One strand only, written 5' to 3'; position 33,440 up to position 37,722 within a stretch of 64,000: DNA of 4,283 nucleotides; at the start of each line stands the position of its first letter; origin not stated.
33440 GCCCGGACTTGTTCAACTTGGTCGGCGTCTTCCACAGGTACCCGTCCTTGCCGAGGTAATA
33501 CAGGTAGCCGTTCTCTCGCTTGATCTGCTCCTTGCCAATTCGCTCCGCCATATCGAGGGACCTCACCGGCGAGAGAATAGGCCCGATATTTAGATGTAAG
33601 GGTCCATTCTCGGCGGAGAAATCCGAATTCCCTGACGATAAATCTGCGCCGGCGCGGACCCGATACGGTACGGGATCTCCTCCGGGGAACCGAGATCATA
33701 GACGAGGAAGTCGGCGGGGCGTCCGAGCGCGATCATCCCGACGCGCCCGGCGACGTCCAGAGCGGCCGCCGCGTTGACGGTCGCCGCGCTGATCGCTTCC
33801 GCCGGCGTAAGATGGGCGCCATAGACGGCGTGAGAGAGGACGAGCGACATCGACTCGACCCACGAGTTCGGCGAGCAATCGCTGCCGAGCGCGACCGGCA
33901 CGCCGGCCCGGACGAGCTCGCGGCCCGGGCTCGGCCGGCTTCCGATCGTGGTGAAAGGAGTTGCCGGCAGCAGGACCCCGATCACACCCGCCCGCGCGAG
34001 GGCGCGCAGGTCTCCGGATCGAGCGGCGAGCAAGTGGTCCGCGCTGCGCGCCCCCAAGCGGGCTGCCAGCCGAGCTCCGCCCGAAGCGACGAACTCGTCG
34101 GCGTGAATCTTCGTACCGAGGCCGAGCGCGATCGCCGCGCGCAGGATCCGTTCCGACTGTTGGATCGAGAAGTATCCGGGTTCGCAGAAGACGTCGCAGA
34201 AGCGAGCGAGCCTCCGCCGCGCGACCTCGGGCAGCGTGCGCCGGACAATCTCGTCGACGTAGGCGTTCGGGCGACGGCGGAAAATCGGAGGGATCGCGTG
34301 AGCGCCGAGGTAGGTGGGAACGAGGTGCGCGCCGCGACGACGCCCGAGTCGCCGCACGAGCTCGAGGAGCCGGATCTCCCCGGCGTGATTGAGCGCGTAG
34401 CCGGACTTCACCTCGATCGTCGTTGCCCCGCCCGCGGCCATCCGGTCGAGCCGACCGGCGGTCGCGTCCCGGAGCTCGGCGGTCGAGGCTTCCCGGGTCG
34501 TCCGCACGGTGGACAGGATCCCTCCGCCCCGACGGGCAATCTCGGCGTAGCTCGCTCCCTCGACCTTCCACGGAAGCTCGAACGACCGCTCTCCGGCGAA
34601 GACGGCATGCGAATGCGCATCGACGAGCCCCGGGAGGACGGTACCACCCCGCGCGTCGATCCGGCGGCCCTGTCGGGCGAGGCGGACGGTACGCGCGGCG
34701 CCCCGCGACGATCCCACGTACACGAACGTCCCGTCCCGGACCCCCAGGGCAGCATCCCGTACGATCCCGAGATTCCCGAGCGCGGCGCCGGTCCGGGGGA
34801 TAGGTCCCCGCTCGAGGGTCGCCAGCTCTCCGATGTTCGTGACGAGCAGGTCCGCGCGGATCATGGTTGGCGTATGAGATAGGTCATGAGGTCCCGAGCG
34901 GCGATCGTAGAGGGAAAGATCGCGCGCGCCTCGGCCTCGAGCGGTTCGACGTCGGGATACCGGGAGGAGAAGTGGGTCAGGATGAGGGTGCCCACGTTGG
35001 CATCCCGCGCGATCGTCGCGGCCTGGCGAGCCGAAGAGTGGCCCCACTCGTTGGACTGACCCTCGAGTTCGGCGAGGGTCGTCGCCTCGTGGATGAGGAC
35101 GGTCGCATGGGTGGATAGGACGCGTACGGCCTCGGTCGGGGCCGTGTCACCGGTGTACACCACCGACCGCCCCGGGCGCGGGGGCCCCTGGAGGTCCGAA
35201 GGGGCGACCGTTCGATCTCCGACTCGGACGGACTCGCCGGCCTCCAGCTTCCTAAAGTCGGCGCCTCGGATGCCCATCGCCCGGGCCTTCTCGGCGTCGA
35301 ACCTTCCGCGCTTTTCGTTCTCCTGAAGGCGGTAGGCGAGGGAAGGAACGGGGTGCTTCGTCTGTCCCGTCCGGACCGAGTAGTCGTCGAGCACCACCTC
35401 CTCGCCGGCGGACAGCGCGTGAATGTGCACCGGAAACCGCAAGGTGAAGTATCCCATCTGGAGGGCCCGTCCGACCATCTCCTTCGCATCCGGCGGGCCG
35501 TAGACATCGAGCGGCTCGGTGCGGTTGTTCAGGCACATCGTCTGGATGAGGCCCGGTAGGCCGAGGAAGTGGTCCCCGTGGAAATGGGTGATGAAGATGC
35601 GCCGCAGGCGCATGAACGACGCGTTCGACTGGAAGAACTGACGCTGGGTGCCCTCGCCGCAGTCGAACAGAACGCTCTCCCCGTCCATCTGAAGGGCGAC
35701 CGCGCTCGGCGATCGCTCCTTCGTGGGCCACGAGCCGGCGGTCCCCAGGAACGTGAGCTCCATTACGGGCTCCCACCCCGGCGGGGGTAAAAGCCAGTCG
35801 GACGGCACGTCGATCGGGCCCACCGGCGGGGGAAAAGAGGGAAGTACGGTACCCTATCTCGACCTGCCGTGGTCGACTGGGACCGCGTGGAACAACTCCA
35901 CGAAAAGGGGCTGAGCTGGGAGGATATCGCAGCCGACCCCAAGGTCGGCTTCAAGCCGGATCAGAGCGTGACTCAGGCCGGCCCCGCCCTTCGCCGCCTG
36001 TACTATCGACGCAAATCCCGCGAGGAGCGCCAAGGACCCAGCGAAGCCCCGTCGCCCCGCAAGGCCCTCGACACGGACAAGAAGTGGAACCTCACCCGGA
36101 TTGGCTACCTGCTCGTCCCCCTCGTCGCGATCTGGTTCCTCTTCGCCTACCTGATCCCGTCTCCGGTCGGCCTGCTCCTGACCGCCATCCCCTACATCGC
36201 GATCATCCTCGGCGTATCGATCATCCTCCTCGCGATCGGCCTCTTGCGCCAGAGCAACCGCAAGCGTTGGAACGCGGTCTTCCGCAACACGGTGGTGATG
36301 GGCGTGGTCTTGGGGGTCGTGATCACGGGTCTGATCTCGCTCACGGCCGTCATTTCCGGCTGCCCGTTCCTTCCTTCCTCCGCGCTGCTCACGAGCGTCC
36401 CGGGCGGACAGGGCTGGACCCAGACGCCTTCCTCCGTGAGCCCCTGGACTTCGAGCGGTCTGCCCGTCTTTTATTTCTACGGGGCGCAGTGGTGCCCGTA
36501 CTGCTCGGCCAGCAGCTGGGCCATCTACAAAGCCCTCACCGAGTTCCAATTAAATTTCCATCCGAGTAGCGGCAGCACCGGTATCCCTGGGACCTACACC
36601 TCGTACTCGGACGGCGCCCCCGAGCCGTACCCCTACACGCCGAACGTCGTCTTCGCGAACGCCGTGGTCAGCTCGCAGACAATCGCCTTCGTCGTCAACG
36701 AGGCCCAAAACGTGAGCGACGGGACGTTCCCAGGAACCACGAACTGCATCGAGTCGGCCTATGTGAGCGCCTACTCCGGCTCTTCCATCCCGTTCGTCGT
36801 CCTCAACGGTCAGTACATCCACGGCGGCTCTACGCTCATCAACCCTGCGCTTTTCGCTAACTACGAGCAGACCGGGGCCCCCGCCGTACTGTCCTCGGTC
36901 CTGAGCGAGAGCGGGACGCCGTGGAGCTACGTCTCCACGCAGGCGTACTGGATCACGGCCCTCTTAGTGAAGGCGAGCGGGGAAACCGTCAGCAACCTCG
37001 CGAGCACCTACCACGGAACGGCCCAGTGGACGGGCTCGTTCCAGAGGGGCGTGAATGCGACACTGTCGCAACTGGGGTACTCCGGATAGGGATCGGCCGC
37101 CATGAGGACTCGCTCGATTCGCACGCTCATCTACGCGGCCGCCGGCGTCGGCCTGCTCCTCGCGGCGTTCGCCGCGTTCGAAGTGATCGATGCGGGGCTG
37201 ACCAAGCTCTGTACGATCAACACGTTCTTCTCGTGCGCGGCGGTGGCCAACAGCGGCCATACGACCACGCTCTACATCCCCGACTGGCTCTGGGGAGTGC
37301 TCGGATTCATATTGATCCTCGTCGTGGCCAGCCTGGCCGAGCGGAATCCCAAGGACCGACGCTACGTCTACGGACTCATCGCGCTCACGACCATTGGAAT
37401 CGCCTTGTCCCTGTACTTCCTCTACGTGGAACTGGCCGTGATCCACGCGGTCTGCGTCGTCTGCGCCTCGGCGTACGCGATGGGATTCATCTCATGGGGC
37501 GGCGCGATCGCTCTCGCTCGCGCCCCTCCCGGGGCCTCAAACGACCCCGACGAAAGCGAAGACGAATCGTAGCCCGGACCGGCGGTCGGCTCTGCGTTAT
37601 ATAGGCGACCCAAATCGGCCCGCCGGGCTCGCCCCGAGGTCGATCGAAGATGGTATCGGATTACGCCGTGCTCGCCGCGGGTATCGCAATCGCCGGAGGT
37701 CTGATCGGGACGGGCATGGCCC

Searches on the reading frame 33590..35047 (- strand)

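Call 55: search_protein_families(library=pfam, proteins=[window:33590-35047:-], max_evalue=0.001)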
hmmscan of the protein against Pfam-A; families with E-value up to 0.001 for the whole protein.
window:33590-35047:- (485 aa): 2 families
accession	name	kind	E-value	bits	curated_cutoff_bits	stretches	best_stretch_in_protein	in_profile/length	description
PF07969.17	Amidohydro_3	-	4e-22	79.8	29.7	2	186-453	151-446/472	Amidohydrolase family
PF01979.26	Amidohydro_1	-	1.7e-13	51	25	1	136-455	1-322/345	Amidohydrolase family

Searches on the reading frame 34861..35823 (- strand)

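Call 46: search_protein_families(library=pfam, proteins=[window:34861-35823:-], max_evalue=0.001)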
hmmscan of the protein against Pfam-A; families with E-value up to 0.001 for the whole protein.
window:34861-35823:- (320 aa): 3 families
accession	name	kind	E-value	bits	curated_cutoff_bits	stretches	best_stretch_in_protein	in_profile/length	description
PF12706.13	Lactamase_B_2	-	2.1e-18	67.1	27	2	51-171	3-135/200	Beta-lactamase superfamily domain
PF00753.33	Lactamase_B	-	1.2e-09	38.8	22.7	1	38-119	5-90/196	Metallo-beta-lactamase superfamily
PF13691.12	Lactamase_B_4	-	3.5e-08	33.4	27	1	33-84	6-59/63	tRNase Z endonuclease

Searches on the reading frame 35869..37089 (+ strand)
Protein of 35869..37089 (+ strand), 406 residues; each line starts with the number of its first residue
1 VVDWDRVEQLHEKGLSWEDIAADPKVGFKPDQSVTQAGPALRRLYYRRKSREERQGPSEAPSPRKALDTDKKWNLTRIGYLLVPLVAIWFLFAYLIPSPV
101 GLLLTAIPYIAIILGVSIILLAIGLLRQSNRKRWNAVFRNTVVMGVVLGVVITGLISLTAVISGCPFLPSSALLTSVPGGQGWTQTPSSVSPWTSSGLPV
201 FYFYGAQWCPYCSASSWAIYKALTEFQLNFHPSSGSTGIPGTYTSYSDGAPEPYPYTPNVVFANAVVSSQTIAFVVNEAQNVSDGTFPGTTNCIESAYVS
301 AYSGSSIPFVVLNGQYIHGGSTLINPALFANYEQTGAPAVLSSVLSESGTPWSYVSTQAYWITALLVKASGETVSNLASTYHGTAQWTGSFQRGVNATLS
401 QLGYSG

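Call 46: search_protein_families(library=pfam, proteins=[window:35869-37089:+], max_evalue=0.001)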
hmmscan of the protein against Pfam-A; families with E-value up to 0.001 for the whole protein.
window:35869-37089:+ (406 aa): 1 family
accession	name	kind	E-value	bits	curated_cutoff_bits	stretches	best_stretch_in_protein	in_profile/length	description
PF06053.17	DUF929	-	7.8e-08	32.6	24.6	1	192-268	9-73/205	Domain of unknown function (DUF929)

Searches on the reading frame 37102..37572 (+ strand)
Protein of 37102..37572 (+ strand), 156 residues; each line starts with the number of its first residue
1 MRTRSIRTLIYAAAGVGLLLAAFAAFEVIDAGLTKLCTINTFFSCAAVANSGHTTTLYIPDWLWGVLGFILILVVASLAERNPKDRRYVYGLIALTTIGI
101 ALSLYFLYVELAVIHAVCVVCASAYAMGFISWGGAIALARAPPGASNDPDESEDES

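Call 46: search_protein_families(library=pfam, proteins=[window:37102-37572:+], max_evalue=0.001)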
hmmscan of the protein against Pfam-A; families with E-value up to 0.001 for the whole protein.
window:37102-37572:+ (156 aa): 1 family
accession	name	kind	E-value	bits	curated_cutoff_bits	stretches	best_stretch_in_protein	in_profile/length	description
PF07884.19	VKOR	-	2e-20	73.7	27.5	1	9-131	2-129/134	Vitamin K epoxide reductase family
